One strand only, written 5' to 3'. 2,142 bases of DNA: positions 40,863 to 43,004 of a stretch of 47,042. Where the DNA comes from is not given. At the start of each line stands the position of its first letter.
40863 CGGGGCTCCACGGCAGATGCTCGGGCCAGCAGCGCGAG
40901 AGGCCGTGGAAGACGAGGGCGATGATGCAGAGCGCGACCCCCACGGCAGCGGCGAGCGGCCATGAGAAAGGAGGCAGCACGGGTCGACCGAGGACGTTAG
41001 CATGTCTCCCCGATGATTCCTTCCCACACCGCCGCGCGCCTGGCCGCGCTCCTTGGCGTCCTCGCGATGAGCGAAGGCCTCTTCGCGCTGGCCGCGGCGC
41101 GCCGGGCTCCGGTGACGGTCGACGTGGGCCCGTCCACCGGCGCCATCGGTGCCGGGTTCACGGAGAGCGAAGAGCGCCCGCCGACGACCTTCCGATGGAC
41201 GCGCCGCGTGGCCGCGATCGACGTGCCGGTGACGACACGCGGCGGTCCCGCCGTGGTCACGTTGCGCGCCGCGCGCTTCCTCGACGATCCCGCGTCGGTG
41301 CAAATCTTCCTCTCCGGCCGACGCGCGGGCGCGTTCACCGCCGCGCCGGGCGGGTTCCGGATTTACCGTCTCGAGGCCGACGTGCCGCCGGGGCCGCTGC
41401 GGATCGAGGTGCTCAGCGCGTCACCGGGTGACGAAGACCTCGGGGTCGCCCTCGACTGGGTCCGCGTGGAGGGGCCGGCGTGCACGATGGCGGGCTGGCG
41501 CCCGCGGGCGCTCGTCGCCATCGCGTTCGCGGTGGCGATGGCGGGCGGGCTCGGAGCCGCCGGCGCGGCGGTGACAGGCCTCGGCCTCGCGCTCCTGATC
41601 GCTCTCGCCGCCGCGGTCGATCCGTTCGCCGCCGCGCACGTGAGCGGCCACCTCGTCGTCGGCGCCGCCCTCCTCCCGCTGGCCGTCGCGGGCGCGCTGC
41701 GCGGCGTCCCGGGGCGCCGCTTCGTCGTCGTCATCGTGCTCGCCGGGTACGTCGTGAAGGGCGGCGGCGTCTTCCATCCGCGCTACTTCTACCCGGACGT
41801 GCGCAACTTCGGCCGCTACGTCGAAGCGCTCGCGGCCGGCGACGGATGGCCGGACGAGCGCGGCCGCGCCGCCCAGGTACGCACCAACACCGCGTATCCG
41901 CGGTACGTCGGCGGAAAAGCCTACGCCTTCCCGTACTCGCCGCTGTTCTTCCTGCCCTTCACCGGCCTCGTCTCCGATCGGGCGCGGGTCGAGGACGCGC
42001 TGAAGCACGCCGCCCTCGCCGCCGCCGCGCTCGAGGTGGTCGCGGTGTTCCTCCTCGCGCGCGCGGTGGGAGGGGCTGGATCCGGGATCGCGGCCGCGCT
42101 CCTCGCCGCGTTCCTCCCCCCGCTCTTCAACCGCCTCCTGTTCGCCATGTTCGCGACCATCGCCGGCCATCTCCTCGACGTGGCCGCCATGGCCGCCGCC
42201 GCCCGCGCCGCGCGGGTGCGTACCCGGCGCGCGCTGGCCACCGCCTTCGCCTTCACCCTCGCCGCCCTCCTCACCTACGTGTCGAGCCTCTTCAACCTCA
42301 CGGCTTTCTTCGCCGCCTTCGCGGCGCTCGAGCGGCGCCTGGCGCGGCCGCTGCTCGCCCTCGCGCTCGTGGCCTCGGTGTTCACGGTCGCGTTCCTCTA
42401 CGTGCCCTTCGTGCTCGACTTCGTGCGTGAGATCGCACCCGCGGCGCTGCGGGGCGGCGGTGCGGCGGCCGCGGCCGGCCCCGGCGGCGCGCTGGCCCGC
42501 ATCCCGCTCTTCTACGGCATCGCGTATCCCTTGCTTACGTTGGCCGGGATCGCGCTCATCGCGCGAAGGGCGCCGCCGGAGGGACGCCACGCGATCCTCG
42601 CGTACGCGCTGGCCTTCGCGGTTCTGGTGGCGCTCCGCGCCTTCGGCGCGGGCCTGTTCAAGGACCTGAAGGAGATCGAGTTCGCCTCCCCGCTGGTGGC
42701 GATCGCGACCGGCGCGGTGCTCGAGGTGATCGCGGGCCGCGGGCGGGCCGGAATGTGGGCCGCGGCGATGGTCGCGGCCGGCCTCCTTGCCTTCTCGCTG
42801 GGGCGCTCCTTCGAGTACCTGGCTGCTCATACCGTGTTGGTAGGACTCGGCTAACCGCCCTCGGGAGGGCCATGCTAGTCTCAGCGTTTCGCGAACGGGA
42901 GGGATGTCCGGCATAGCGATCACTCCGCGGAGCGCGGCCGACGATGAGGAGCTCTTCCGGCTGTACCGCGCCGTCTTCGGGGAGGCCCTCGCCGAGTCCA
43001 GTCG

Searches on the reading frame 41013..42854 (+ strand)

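Call 53: search_protein_families(library=pfam, proteins=[window:41013-42854:+], max_evalue=1)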
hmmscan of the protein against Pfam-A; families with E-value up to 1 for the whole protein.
window:41013-42854:+ (613 aa): 1 family
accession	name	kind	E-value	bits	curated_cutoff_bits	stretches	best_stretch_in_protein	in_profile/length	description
PF03659.20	Glyco_hydro_71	-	0.22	10.7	34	1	268-316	144-192/375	Glycosyl hydrolase family 71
